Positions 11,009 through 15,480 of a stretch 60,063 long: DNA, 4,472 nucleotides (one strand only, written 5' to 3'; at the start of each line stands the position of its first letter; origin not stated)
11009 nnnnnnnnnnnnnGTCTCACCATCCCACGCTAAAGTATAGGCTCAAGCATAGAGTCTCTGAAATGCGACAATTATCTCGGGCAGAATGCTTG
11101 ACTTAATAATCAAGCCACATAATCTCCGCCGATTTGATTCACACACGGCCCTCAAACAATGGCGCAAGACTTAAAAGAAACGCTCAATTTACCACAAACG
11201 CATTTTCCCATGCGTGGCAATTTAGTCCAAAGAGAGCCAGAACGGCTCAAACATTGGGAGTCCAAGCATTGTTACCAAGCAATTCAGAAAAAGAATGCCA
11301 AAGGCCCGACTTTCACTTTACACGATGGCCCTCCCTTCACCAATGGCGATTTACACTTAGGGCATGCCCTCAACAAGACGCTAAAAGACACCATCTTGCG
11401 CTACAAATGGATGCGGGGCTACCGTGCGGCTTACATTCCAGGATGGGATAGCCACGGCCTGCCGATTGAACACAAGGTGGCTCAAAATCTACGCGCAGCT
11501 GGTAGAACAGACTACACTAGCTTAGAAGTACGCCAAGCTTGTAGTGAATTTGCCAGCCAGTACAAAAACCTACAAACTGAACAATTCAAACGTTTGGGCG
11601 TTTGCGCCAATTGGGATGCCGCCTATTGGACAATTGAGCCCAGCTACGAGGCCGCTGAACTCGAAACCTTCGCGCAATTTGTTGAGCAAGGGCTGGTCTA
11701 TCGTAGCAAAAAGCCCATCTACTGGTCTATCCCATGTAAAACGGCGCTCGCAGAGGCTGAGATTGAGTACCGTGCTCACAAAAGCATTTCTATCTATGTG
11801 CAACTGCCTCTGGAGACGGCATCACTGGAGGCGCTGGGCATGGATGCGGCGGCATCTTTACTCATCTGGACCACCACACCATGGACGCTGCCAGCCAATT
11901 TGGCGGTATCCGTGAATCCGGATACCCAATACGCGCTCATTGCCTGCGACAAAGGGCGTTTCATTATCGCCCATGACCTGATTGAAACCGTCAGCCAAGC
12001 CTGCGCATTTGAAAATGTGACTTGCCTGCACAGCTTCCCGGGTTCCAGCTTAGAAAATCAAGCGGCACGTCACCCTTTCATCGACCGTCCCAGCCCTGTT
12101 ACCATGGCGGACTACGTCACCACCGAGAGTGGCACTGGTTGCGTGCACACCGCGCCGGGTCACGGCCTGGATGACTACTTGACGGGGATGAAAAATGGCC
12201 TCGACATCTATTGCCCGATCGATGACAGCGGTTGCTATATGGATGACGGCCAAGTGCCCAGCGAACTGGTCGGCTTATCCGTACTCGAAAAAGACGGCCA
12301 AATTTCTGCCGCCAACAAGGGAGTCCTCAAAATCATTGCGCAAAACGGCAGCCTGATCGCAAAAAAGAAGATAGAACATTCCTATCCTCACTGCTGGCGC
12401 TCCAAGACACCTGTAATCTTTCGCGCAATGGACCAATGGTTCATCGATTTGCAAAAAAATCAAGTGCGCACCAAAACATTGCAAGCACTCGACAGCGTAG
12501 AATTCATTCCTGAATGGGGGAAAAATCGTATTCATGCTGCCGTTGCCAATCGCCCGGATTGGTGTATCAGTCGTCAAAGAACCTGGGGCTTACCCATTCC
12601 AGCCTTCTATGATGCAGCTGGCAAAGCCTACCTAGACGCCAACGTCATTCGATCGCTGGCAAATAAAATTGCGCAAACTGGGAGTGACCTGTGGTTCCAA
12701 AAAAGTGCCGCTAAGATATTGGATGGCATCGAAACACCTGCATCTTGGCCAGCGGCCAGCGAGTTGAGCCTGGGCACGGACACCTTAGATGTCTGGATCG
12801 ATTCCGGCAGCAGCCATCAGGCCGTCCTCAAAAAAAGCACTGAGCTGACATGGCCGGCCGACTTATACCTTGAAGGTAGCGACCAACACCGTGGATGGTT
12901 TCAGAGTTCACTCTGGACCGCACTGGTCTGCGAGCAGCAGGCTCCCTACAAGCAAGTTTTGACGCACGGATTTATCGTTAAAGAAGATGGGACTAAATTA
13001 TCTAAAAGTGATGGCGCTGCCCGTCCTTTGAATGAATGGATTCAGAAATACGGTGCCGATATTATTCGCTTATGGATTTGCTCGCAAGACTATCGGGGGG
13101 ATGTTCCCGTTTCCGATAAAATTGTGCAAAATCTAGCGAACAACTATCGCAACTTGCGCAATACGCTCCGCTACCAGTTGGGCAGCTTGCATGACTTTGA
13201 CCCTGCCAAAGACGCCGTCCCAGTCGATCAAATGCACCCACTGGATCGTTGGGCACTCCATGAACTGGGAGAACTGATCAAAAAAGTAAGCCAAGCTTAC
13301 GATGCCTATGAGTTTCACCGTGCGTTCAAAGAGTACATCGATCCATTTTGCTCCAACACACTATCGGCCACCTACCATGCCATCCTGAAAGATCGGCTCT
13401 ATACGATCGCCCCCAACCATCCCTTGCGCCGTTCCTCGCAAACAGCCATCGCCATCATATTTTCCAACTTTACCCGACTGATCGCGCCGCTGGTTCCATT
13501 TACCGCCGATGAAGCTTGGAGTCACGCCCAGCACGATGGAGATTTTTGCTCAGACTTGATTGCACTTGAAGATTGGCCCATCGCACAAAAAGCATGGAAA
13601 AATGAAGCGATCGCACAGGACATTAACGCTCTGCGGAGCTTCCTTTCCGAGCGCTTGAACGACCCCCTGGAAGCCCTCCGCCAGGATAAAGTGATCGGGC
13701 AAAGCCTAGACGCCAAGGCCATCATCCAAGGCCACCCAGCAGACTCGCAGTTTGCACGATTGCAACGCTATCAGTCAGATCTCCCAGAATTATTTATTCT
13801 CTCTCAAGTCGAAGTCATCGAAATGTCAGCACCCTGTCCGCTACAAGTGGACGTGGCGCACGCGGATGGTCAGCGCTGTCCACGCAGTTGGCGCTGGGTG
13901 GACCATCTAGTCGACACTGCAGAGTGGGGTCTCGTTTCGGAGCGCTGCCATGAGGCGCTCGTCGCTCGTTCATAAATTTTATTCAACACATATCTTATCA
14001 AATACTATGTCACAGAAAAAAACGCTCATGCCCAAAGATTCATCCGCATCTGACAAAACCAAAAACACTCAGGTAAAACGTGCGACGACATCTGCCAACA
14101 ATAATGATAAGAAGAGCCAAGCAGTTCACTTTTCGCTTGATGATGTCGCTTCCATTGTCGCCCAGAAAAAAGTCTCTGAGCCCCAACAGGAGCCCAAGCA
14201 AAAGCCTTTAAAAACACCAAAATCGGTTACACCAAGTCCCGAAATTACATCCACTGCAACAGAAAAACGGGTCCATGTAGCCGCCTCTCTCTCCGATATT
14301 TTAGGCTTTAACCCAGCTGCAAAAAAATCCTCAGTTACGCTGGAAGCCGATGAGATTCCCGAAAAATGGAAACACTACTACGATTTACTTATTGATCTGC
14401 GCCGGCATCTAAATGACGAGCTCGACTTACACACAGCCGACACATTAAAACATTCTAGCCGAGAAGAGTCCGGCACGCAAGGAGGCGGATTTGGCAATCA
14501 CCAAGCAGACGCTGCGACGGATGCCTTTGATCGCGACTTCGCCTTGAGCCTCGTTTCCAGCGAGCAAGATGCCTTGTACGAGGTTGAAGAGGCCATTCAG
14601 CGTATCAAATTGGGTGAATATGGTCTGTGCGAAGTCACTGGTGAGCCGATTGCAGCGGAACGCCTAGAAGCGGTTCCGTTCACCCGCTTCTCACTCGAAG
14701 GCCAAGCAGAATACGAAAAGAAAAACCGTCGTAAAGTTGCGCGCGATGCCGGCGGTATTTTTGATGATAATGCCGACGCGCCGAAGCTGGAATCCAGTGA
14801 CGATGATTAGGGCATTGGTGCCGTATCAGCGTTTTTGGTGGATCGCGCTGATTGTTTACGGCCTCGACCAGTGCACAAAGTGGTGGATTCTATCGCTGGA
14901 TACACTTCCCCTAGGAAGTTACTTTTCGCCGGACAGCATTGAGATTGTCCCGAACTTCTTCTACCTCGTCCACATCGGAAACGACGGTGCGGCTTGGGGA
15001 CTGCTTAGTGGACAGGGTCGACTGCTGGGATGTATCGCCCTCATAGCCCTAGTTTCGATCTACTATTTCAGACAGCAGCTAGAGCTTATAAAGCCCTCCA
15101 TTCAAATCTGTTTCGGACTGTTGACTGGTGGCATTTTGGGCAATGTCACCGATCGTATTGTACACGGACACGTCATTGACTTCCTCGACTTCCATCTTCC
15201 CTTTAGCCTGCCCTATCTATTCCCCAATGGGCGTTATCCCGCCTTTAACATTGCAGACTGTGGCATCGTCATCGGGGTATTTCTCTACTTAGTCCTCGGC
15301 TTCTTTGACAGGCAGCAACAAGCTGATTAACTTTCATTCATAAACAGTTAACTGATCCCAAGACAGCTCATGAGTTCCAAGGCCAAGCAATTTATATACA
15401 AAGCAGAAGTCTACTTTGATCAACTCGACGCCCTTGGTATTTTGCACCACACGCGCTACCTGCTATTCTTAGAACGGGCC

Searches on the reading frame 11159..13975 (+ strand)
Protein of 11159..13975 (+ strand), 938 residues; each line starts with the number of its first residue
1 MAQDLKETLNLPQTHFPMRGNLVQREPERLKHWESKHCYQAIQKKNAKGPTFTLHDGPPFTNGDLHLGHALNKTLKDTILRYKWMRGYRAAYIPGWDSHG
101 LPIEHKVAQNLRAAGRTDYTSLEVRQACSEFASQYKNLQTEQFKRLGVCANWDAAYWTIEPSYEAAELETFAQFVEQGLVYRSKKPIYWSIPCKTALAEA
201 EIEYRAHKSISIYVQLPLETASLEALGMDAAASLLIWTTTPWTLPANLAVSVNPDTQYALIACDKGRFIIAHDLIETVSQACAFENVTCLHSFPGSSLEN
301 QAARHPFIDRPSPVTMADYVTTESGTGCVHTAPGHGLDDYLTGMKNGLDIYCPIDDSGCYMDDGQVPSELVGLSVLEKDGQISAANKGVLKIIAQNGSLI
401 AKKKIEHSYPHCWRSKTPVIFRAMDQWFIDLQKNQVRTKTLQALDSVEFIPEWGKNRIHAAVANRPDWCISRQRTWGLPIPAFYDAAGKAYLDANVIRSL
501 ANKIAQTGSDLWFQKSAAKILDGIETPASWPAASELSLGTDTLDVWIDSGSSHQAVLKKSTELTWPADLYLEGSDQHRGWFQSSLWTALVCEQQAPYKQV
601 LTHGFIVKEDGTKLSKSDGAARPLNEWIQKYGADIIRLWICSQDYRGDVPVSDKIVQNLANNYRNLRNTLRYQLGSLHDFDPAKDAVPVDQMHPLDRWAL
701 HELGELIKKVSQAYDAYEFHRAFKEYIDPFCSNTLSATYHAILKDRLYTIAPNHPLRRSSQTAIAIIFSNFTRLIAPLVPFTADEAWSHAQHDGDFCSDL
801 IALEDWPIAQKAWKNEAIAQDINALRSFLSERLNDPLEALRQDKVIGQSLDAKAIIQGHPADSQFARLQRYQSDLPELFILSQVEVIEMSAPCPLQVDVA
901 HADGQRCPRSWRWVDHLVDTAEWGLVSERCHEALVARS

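Call 70: search_protein_families(library=pfam, proteins=[window:11159-13975:+], max_evalue=0.00001)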
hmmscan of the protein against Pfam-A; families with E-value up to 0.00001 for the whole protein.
window:11159-13975:+ (938 aa): 3 families
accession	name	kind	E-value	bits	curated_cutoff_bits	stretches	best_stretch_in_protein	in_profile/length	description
PF00133.28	tRNA-synt_1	-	1.1e-122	410.2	22.7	1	29-650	2-412/414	tRNA synthetases class I (I, L, M and V)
PF08264.19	Anticodon_1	-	9.3e-26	90.9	25.1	1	696-853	1-145/148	Anticodon-binding domain of tRNA ligase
PF09334.17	tRNA-synt_1g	-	7.8e-22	78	20.1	1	59-203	8-136/391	tRNA synthetases class I (M)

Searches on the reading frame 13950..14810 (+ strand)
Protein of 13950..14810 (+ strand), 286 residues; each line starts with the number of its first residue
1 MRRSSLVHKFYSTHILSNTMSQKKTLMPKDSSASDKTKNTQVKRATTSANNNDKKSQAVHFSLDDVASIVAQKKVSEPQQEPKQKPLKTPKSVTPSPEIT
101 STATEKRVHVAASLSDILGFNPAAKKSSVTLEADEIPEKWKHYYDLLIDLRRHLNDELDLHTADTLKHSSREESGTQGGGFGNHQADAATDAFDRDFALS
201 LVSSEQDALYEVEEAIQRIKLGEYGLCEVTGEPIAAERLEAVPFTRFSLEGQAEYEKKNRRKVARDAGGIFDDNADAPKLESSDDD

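Call 70: search_protein_families(library=pfam, proteins=[window:13950-14810:+], max_evalue=0.00001)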
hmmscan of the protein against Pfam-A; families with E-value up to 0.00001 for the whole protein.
window:13950-14810:+ (286 aa): 1 family
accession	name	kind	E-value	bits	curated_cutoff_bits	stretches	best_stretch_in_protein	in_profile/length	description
PF01258.23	zf-dskA_traR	-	3.5e-09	36.9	24.9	1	222-257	1-36/36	Prokaryotic dksA/traR C4-type zinc finger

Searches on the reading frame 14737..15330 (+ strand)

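Call 70: search_protein_families(library=pfam, proteins=[window:14737-15330:+], max_evalue=0.00001)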
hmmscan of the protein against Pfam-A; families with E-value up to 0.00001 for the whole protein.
window:14737-15330:+ (197 aa): 1 family
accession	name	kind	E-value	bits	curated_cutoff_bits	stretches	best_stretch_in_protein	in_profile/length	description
PF01252.23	Peptidase_A8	-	2.4e-34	119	25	1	36-189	1-141/142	Signal peptidase (SPase) II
